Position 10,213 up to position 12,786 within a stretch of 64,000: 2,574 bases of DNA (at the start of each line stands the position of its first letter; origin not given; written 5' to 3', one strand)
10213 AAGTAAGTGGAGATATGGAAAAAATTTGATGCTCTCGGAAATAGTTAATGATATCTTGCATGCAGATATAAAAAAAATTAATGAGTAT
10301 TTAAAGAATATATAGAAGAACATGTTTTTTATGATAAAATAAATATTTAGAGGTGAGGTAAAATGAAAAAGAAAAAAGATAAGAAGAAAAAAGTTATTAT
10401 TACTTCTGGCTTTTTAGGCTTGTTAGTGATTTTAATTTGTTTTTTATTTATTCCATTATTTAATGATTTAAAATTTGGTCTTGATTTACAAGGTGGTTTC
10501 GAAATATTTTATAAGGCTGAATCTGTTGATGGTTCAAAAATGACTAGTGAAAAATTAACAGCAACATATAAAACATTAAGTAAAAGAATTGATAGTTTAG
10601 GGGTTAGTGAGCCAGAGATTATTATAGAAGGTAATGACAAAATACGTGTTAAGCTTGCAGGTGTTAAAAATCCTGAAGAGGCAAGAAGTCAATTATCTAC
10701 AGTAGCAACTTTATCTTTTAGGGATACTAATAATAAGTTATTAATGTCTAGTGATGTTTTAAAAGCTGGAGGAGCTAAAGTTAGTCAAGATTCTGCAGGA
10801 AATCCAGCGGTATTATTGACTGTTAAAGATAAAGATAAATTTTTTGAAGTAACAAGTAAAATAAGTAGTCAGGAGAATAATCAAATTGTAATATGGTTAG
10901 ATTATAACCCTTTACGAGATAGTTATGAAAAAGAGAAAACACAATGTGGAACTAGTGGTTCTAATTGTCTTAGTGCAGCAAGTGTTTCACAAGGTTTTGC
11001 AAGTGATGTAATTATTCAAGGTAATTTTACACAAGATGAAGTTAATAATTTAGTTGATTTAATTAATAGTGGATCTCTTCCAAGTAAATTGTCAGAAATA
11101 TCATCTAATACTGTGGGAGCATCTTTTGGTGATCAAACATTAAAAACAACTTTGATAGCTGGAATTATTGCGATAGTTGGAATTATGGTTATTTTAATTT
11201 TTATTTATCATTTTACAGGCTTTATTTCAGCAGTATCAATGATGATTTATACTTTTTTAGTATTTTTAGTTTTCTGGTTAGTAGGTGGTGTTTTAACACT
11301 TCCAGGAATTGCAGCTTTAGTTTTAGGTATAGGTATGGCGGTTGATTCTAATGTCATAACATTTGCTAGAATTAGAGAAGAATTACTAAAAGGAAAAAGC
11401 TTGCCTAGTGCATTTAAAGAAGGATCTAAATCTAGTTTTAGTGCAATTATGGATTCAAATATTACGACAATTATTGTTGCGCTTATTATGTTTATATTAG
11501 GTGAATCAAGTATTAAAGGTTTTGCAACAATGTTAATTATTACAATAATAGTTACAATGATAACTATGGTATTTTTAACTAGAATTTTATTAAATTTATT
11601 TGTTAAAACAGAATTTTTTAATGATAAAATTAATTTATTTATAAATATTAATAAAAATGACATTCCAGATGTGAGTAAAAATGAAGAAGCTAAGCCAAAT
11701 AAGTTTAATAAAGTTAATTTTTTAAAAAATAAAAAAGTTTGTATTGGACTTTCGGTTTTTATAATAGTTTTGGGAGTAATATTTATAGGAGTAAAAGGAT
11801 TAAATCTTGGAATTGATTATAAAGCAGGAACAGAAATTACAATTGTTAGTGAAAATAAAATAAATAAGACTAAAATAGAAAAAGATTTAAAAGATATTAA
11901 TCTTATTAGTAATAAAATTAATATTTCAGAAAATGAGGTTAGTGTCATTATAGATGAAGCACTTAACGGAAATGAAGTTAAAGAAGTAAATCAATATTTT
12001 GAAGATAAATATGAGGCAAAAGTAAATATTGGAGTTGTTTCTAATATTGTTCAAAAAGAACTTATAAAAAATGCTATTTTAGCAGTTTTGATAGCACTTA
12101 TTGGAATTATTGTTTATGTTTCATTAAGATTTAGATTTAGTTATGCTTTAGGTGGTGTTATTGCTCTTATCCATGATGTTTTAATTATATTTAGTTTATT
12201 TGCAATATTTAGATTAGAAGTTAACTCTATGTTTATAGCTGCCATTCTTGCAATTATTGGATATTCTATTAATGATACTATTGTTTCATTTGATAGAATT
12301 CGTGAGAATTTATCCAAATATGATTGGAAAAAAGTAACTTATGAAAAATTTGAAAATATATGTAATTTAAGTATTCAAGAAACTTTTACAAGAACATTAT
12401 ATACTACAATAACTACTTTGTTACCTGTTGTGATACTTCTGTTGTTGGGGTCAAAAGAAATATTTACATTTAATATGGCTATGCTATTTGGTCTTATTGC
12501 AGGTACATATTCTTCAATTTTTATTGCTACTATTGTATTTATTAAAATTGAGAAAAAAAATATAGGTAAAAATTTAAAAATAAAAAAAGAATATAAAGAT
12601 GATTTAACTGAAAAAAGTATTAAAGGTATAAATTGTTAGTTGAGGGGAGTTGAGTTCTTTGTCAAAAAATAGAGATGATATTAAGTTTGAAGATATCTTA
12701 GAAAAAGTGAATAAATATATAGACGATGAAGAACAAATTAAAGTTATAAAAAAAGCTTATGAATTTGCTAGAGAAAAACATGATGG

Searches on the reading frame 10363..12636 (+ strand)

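Call 21: search_protein_families(library=pfam, proteins=[window:10363-12636:+], max_evalue=0.01)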
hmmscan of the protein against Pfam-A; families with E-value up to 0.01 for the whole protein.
window:10363-12636:+ (758 aa): 4 families
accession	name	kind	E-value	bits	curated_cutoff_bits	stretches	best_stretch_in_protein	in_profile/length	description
PF02355.23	SecD_SecF_C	-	4.2e-74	248.5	20.5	2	551-731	13-188/189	Protein export membrane protein SecD/SecF, C-terminal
PF21760.3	SecD_1st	-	6.4e-18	64.4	27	1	67-123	3-59/60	Protein translocase subunit SecDF, P1 domain, N-terminal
PF22599.2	SecDF_P1_head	-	5e-08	33.3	27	1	128-240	21-113/114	SecDF, P1 head subdomain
PF07549.19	Sec_GG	-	2.6e-07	30.4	20.3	1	473-494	1-22/28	SecD/SecF GG Motif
